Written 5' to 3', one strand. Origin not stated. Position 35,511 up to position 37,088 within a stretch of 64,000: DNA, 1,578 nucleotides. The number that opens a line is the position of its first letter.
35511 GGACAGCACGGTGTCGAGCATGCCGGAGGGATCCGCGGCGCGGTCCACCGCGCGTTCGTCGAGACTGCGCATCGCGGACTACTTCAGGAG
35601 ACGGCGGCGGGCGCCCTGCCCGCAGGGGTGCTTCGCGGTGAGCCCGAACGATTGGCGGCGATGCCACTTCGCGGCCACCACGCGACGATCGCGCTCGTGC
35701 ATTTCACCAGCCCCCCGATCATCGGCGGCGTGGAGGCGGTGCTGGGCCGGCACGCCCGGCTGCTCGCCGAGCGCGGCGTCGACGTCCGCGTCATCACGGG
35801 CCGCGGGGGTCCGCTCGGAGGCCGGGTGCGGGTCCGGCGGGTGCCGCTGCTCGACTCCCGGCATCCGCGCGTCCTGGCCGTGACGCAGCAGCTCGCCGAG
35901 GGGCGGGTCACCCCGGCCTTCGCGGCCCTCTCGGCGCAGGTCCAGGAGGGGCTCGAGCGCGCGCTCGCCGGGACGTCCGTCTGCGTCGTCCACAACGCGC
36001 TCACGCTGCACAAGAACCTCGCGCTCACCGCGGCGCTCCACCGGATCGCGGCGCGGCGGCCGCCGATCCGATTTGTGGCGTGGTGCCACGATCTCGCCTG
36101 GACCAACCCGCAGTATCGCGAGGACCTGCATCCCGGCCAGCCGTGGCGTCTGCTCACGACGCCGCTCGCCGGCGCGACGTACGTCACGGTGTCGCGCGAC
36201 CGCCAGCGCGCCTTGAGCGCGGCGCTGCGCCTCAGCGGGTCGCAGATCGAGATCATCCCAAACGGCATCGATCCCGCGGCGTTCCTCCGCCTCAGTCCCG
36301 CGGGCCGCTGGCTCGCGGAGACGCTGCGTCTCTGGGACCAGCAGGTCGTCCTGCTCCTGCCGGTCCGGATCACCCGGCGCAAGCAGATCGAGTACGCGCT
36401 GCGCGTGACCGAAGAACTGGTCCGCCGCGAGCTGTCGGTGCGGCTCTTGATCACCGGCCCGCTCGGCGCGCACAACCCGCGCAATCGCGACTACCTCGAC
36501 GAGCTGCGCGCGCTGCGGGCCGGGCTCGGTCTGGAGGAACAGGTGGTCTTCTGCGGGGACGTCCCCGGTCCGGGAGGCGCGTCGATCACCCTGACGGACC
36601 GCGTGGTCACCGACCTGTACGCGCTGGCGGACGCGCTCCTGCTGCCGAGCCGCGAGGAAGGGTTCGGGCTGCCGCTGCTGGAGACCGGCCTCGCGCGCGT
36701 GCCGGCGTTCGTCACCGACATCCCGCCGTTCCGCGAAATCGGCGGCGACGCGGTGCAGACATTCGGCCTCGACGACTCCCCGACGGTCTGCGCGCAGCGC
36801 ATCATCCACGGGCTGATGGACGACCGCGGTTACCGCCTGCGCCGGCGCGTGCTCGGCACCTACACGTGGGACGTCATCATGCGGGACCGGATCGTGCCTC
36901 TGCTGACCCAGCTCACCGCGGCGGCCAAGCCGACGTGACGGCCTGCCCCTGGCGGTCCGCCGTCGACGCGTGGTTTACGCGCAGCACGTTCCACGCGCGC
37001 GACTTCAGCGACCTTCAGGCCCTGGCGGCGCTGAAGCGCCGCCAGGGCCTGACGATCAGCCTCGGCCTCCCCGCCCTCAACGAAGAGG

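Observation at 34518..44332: Glucosylglycerate-primed alpha-glucan (MGLP-like) biosynthesis locus: PGI/PMI, GT4, gpgS (GTGA-coupled), MscS, GH57, glgC, GH57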

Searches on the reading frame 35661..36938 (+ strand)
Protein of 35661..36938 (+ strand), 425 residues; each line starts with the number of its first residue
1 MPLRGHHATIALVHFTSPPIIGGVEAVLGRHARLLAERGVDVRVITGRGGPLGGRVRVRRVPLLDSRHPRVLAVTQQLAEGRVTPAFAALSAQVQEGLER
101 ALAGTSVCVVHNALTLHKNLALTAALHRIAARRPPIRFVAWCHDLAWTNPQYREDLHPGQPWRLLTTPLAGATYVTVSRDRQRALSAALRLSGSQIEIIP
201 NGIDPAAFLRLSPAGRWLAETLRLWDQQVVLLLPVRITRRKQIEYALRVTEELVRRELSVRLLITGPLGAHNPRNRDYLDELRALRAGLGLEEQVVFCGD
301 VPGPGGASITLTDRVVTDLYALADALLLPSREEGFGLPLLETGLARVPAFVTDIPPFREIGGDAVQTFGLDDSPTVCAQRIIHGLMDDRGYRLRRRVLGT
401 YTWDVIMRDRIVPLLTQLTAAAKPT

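Call 6: search_protein_families(library=pfam, proteins=[window:35661-36938:+])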
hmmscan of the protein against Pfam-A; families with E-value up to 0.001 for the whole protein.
window:35661-36938:+ (425 aa): 5 families
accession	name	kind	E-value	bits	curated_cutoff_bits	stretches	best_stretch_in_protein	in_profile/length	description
PF00534.26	Glycos_transf_1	-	8.7e-14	51.9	26.4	1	228-381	15-152/172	Glycosyl transferases group 1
PF13692.12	Glyco_trans_1_4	-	3.2e-13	50.6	27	1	236-382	9-137/142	Glycosyl transferases group 1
PF13439.12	Glyco_transf_4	-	4.5e-11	43.5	28.5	1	21-206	1-169/170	Glycosyltransferase Family 4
PF13579.12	Glyco_trans_4_4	-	2.5e-08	34.8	29.7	1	22-202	1-158/158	Glycosyl transferase 4-like domain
PF20706.3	GT4-conflict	-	0.00083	18.9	26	0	317-352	276-311/385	Family 4 Glycosyltransferase in conflict systems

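Call 7: search_protein_families(library=ncbifam, proteins=[window:35661-36938:+])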
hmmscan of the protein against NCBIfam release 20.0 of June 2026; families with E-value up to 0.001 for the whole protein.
window:35661-36938:+ (425 aa): 13 families
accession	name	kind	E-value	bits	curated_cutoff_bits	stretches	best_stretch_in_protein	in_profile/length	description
TIGR04047.1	MSMEG_0565_glyc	hypoth_equivalog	9.8e-13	47.9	259.85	1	173-405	141-362/373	MSMEG_0565 family glycosyltransferase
NF041101.1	manno_glu_gly_synth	equivalog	1.2e-09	37.5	640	1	10-254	3-250/431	mannosylglucosylglycerate synthase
NF038255.1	exopoly_VpsD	equivalog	2.5e-09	36.5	300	1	187-354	169-314/381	VpsD family glycosyltransferase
TIGR03999.1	thiol_BshA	equivalog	1.4e-07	30.8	273.7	1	177-370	151-320/375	N-acetyl-alpha-D-glucosaminyl L-malate synthase BshA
NF041876.1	EPS_EpsE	equivalog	9.7e-07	28.4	400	1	186-368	177-341/389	exopolysaccharide biosynthesis GT4 family glycosyltransferase EpsE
NF038295.1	EPS_HpsP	equivalog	2.3e-06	26.9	550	1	170-409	153-379/388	hormogonium polysaccharide biosynthesis glycosyltransferase HpsP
TIGR03088.1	stp2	hypoth_equivalog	3.5e-06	26.3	409.05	1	164-354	131-304/374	TIGR03088 family PEP-CTERM/XrtA system glycosyltransferase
NF038229.1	Glyco4_Geo_Pelo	equivalog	1.2e-05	24.5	400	1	168-355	106-270/338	GPMC system family 4 glycosyltransferase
TIGR03449.1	mycothiol_MshA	equivalog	4.7e-05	22.4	462.5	1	179-352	173-333/406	D-inositol-3-phosphate glycosyltransferase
NF053787.1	GlcN_PG_synth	equivalog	7.5e-05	21.7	480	0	314-409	253-351/361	N-acetylglucosaminyl phosphatidylglycerol synthase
TIGR04063.1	stp3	hypoth_equivalog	0.00025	20.1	442.05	1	191-303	177-280/397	TIGR04063 family PEP-CTERM/XrtA system glycosyltransferase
NF041010.1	glycosy_Agl16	equivalog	0.00037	19.5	575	1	190-301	152-242/352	glycosylation protein Agl16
NF038011.1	PelF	equivalog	0.00072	18.7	100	0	194-360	280-421/489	GT4 family glycosyltransferase PelF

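Call 9: search_solved_structures(query=window:35661-36938:+, max_evalue=0.01)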
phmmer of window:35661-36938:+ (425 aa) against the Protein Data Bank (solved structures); distinct sequences matched with E-value up to 0.01: 4.
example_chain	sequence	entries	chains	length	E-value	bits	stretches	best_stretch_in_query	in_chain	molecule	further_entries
5d00_A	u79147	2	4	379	3.4e-05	26.1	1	193-388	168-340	N-acetyl-alpha-D-glucosaminyl L-malate synthase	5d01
7qsg_A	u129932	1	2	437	8.3e-05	24.8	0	9-68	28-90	D-inositol 3-phosphate glycosyltransferase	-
2jjm_A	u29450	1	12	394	0.0044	19.2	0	316-389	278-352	GLYCOSYL TRANSFERASE, GROUP 1 FAMILY PROTEIN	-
5i45_A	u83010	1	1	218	0.0078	18.4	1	268-361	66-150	Glycosyl transferases group 1 family protein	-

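Call 10: find_homologous_proteins(query=window:35661-36938:+)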
Query window:35661-36938:+ (425 aa): 1998 proteins with E <= 0.001 among 8000 candidates; the best 120 are listed.
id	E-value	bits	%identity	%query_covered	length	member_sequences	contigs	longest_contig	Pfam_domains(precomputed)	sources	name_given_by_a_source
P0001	5.9e-261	884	94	100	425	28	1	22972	PF00534.27,PF13579.13,PF13439.13,PF13692.13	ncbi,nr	ncbi:MAG TPA: glycosyltransferase family 4 protein [bacterium]|nr:glycosyltransferase family 4 prote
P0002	2.6e-253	858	90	100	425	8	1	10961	PF00534.27,PF13579.13,PF13439.13,PF13692.13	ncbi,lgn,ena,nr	ncbi:MAG TPA: glycosyltransferase family 4 protein [bacterium]|nr:glycosyltransferase family 4 prote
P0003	9.6e-246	833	89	100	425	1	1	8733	PF00534.27,PF13579.13,PF13439.13,PF13692.13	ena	-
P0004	8.2e-245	830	88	100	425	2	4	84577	PF00534.27,PF13579.13,PF13439.13,PF13692.13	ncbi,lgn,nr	ncbi:MAG TPA: glycosyltransferase family 4 protein [bacterium]|nr:glycosyltransferase family 4 prote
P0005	1.3e-243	826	87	100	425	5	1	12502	PF00534.27,PF13579.13,PF13439.13,PF20706.4,PF13692.13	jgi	jgi:mannosylglucosylglycerate synthase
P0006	1.7e-240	816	86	100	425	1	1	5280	PF00534.27,PF13579.13,PF13439.13,PF20706.4,PF13692.13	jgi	jgi:mannosylglucosylglycerate synthase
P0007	2.1e-240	816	85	100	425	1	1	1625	PF00534.27,PF13579.13,PF13439.13,PF20706.4,PF13692.13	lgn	-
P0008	4.5e-237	805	85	100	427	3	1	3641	PF00534.27,PF13579.13,PF13439.13,PF13692.13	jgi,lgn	jgi:glycosyltransferase involved in cell wall biosynthesis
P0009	4.8e-204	696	74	98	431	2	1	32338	PF00534.27,PF13579.13,PF13439.13,PF13692.13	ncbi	-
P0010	2.8e-203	694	73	98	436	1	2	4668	PF00534.27,PF13579.13,PF13439.13,PF13692.13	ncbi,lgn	-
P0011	2.9e-202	690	88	83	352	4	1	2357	PF00534.27,PF13439.13,PF20706.4,PF13692.13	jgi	jgi:glycosyltransferase involved in cell wall biosynthesis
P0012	4.9e-202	689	73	97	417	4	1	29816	PF00534.27,PF13579.13,PF13439.13,PF13692.13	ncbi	-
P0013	1.7e-201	688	73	97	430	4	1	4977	PF00534.27,PF13579.13,PF13439.13,PF13692.13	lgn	-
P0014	1.3e-198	678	72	97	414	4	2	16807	PF00534.27,PF13579.13,PF13439.13,PF13692.13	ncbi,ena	-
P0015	8.0e-198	676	72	100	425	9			PF00534.27,PF13579.13,PF13439.13,PF13692.13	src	-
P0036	3.0e-182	624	67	98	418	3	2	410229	PF00534.27,PF13579.13,PF13439.13,PF13692.13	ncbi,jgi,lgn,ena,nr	ncbi:MAG TPA: glycosyltransferase family 4 protein [bacterium]|nr:glycosyltransferase family 4 prote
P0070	1.5e-126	441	51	97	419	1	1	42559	PF00534.27,PF13439.13,PF20706.4,PF13692.13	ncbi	-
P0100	3.9e-115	403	47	96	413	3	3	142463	PF00534.27,PF13439.13,PF13692.13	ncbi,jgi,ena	ncbi:MAG: glycosyltransferase family 4 protein [Anaerolineales bacterium]|jgi:mannosylglucosylglycer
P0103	8.7e-115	402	48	96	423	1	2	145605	PF00534.27,PF13579.13,PF13439.13,PF20706.4,PF13692.13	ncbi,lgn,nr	ncbi:MAG: glycosyltransferase family 4 protein [Chloroflexi bacterium]|nr:glycosyltransferase family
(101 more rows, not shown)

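Call 14: find_encoding_contigs(protein=P0036, flank=10000, max_places=2)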
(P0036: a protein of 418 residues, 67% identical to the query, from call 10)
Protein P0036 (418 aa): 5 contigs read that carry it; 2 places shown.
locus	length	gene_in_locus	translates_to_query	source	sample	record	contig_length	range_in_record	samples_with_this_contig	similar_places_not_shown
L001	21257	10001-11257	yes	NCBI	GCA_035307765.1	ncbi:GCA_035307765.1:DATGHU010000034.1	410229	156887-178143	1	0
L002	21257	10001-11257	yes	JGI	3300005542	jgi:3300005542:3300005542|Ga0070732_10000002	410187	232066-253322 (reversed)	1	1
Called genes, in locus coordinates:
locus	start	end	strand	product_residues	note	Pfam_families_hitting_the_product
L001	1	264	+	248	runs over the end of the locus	PF01470:Peptidase_C15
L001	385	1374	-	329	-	PF00480:ROK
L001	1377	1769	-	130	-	PF00557:Peptidase_M24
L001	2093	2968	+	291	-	PF01145:Band_7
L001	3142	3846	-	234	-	PF03575:Peptidase_S51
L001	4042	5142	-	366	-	PF02463:SMC_N (weak), PF00005:ABC_tran, PF17912:OB_MalK, PF08402:TOBE_2 (weak)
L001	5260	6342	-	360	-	PF01590:GAF, PF13185:GAF_2, PF13492:GAF_3, PF00990:GGDEF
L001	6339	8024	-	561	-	PF01590:GAF, PF13185:GAF_2, PF13492:GAF_3, PF13487:HD_5, PF01966:HD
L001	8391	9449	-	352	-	PF10432:bact-PGI_C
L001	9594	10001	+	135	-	-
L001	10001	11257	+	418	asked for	PF13439:Glyco_transf_4, PF13579:Glyco_trans_4_4 (weak), PF00534:Glycos_transf_1, PF13692:Glyco_trans_1_4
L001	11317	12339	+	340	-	PF00535:Glycos_transf_2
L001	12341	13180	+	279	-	PF21088:MS_channel_1st (weak), PF00924:MS_channel_2nd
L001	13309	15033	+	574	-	PF03065:Glyco_hydro_57, PF09210:BE_C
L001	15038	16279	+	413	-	PF00483:NTP_transferase, PF00132:Hexapep (faint), PF24894:Hexapep_GlmU, PF25084:LbH_EIF2B, PF25087:GMPPB_C, PF25247:LbH_GLGC (weak)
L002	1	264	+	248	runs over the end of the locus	PF01470:Peptidase_C15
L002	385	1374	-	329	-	PF00480:ROK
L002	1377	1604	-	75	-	PF00557:Peptidase_M24 (weak)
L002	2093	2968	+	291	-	PF01145:Band_7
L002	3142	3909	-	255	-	PF03575:Peptidase_S51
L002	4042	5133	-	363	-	PF02463:SMC_N (weak), PF00005:ABC_tran, PF17912:OB_MalK, PF08402:TOBE_2 (weak)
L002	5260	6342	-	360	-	PF01590:GAF, PF13185:GAF_2, PF13492:GAF_3, PF00990:GGDEF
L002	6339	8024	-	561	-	PF01590:GAF, PF13185:GAF_2, PF13492:GAF_3, PF13487:HD_5, PF01966:HD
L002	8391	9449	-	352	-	PF10432:bact-PGI_C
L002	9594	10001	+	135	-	-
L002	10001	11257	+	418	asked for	PF13439:Glyco_transf_4, PF13579:Glyco_trans_4_4 (weak), PF00534:Glycos_transf_1, PF13692:Glyco_trans_1_4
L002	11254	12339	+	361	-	PF00535:Glycos_transf_2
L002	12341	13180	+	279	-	PF21088:MS_channel_1st (weak), PF00924:MS_channel_2nd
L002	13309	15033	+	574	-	PF03065:Glyco_hydro_57, PF09210:BE_C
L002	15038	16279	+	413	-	PF00483:NTP_transferase, PF00132:Hexapep (faint), PF24894:Hexapep_GlmU, PF25084:LbH_EIF2B, PF25087:GMPPB_C, PF25247:LbH_GLGC (weak)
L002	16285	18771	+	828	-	PF03065:Glyco_hydro_57, PF12055:DUF3536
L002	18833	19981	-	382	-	PF03773:ArsP_1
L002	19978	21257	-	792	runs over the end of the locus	PF00270:DEAD, PF00271:Helicase_C, PF22982:WHD_HRQ1, PF09369:MZB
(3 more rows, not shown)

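Call 15: find_encoding_contigs(protein=P0100, flank=10000, max_places=1)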
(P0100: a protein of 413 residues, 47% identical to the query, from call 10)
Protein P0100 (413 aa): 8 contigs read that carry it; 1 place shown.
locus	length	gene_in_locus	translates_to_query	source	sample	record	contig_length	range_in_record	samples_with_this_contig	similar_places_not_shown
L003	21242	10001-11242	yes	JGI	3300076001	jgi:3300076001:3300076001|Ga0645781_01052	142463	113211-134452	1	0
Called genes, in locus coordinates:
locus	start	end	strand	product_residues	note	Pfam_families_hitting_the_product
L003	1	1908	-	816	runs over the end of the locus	PF00069:Pkinase, PF07714:PK_Tyr_Ser-Thr, PF03109:ABC1 (weak)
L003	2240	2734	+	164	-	PF00210:Ferritin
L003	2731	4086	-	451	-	PF05977:MFS_3, PF07690:MFS_1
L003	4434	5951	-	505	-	PF00370:FGGY_N, PF02782:FGGY_C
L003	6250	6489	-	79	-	-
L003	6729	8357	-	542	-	PF07969:Amidohydro_3, PF01979:Amidohydro_1 (weak), PF07969:Amidohydro_3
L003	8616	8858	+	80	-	-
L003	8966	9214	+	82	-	-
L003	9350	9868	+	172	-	-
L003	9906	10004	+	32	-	-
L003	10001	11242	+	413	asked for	PF13439:Glyco_transf_4, PF00534:Glycos_transf_1, PF13692:Glyco_trans_1_4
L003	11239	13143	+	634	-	PF00582:Usp (faint), PF00535:Glycos_transf_2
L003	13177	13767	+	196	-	PF00300:His_Phos_1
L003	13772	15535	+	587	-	PF00128:Alpha-amylase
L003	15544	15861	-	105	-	PF05437:AzlD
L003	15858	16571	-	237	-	PF03591:AzlC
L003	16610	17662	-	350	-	PF13527:Acetyltransf_9, PF00583:Acetyltransf_1, PF13673:Acetyltransf_10, PF13508:Acetyltransf_7, PF08445:FR47, PF24553:Rv0428c_C (weak)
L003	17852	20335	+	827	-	PF02861:Clp_N, PF00004:AAA, PF23569:NBD_SMAX1 (weak), PF17871:AAA_lid_9, PF07724:AAA_2, PF07728:AAA_5, PF00004:AAA, PF10431:ClpB_D2-small, +7 more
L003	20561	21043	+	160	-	PF00027:cNMP_binding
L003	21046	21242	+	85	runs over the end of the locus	PF01106:NifU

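Call 16: find_encoding_contigs(protein=P0103, flank=10000, max_places=1)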
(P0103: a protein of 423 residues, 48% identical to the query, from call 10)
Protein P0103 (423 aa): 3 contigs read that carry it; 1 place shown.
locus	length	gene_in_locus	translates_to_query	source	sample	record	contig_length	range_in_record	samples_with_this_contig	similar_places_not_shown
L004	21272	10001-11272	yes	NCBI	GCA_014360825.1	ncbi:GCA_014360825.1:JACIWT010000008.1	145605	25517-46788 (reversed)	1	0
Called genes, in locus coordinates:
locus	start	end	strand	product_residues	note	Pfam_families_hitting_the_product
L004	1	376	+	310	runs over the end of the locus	PF00005:ABC_tran, PF13304:AAA_21, PF13732:DrrA1-3_C (weak)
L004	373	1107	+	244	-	PF01061:ABC2_membrane, PF12698:ABC2_membrane_3, PF12679:ABC2_membrane_2 (weak)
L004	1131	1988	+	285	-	PF00561:Abhydrolase_1, PF12146:Hydrolase_4, PF12697:Abhydrolase_6, PF00561:Abhydrolase_1 (weak)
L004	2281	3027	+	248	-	PF01145:Band_7, PF13421:Band_7_1 (weak)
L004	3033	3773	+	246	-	PF00215:OMPdecase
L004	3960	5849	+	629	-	PF02254:TrkA_N (faint), PF22614:Slo-like_RCK (faint), PF06241:Castor_Poll_mid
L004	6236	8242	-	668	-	-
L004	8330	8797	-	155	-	PF17032:Zn_ribbon_15 (faint), PF24460:DUF7575 (faint), PF24463:DUF7577 (faint), PF12773:DZR, PF13248:Zn_ribbon_3 (faint), PF13240:Zn_Ribbon_1 (weak)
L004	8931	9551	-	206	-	PF17032:Zn_ribbon_15 (faint), PF13240:Zn_Ribbon_1, PF13248:Zn_ribbon_3 (weak), PF24460:DUF7575 (faint), PF12773:DZR, PF13240:Zn_Ribbon_1 (weak)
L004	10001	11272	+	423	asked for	PF13439:Glyco_transf_4, PF13579:Glyco_trans_4_4 (weak), PF20706:GT4-conflict (weak), PF00534:Glycos_transf_1, PF13692:Glyco_trans_1_4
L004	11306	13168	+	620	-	PF00582:Usp, PF00535:Glycos_transf_2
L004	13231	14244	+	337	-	PF04015:DUF362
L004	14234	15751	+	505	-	PF12801:Fer4_5, PF12801:Fer4_5, PF12838:Fer4_7 (weak), PF13237:Fer4_10, PF00037:Fer4, PF12838:Fer4_7, PF00037:Fer4 (weak), PF13237:Fer4_10 (weak), +10 more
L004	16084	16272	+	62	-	-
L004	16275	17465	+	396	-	-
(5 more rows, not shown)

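Call 17: find_encoding_contigs(protein=P0070, flank=10000, max_places=1)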
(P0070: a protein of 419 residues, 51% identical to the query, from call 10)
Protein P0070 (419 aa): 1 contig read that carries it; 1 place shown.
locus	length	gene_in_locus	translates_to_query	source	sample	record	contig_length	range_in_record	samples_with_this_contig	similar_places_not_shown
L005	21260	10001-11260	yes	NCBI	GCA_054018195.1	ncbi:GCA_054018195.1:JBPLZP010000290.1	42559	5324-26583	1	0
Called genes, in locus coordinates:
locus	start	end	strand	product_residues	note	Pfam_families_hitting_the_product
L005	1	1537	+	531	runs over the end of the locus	PF01547:SBP_bac_1, PF13416:SBP_bac_8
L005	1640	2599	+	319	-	PF00528:BPD_transp_1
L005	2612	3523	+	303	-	PF00528:BPD_transp_1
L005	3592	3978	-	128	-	PF01850:PIN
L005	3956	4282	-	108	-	-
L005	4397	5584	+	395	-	-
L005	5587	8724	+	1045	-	PF00534:Glycos_transf_1, PF17389:Bac_rhamnosid6H, PF22422:MGH1-like_GH, PF01204:Trehalase, PF03200:Glyco_hydro_63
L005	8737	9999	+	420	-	PF00534:Glycos_transf_1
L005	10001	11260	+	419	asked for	PF13439:Glyco_transf_4, PF20706:GT4-conflict (faint), PF00534:Glycos_transf_1, PF13692:Glyco_trans_1_4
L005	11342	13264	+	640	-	PF00582:Usp (weak), PF00535:Glycos_transf_2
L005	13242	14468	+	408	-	PF00300:His_Phos_1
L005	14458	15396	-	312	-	PF01555:N6_N4_Mtase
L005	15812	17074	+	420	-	-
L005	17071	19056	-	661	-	-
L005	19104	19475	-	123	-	PF10049:DUF2283 (weak)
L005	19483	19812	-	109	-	-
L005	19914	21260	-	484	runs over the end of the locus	PF02310:B12-binding, PF04055:Radical_SAM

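Call 28: find_related_loci(query=A1, collection=genome_contigs, flank=10000)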
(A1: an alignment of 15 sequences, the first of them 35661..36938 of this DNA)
Query A1 (425 aa) in genome_contigs; peptide patterns used: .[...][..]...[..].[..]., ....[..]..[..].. (x = any residue, [..] = any of these).
600 stretches matched a pattern (row limit reached: there are more); 376 encode a relative of the query (tblastn E <= 1e-3); the best 80 are kept; 80 distinct loci.
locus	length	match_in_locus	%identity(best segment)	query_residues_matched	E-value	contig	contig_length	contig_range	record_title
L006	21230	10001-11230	44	5-415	2e-96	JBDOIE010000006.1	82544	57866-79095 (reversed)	MAG: Chloroflexia bacterium isolate TC202112_Ori_Bins012 k147_336893, whole genome shotgun sequence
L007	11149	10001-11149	44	10-397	8e-93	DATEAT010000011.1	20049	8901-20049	MAG TPA_asm: Anaerolineales bacterium isolate SMAG_U8225 k141_2019337, whole genome shotgun sequence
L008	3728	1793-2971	45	10-415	3e-77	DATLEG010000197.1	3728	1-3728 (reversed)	MAG TPA_asm: Candidatus Saccharimonadales bacterium isolate SMAG_U14370 k141_7009370, whole genome shotgun sequence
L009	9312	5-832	46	137-417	2e-75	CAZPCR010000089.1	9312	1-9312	MAG TPA_asm: uncultured Anaerolineaceae bacterium isolate binchicken_co50_402 genome assembly, contig: NODE_9569_length_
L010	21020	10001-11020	43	10-364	4e-69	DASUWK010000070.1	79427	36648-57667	MAG TPA_asm: Candidatus Dormiibacterota bacterium isolate SMAG_U1841 k141_121636, whole genome shotgun sequence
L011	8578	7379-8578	33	10-415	4e-62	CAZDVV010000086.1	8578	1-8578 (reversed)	MAG TPA_asm: uncultured Desulfobacteraceae bacterium isolate binchicken_co184_155 genome assembly, contig: NODE_16904_le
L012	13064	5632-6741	34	6-417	4e-51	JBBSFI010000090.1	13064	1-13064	MAG: Chthoniobacterales bacterium isolate LS1_sbin.82 LS1_sbin.82_K_213162_L_13064_cov_15.3430, whole genome shotgun seq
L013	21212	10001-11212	46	9-417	1e-108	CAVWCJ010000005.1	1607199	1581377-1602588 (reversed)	MAG: uncultured Chloroflexia bacterium isolate MFD03726.bin.1.63 genome assembly, contig: contig_47279, whole genome sho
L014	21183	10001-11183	32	10-418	6e-54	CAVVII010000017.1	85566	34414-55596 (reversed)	MAG: uncultured Verrucomicrobiae bacterium isolate MFD02199.bin.2.201 genome assembly, contig: contig_50801, whole genom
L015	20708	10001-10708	29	134-390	4e-13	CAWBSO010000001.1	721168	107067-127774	MAG: uncultured Solirubrobacterales bacterium isolate MFD00731.bin.2.183 genome assembly, contig: contig_20823, whole ge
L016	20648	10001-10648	27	132-362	7e-13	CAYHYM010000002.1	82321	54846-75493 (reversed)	MAG TPA_asm: uncultured Gammaproteobacteria bacterium isolate ERP119705_co17_338 genome assembly, contig: NODE_201_lengt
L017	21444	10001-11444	48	311-408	3e-12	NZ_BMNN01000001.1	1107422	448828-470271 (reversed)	Halopseudomonas pertucinogena strain JCM 11590 sequence01, whole genome shotgun sequence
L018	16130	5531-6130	27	164-387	6e-12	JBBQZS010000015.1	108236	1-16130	MAG: Chloroflexia bacterium isolate Co_metawrap_2249 Cmw_2249_k141_13700821_length_108236_cov_34.9975, whole genome shot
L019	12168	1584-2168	25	175-390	9e-12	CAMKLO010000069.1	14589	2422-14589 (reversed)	MAG: uncultured Fibrobacter sp. isolate SRR12081298_bin.88_metaWRAP_v1.3_MAG genome assembly, contig: ERZ12289774.5921,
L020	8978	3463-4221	30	139-404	1e-11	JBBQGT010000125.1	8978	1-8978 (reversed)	MAG: Tepidiformales bacterium isolate Co_metawrap_944 Cmw_944_k141_12923795_length_8978_cov_10.0000, whole genome shotgu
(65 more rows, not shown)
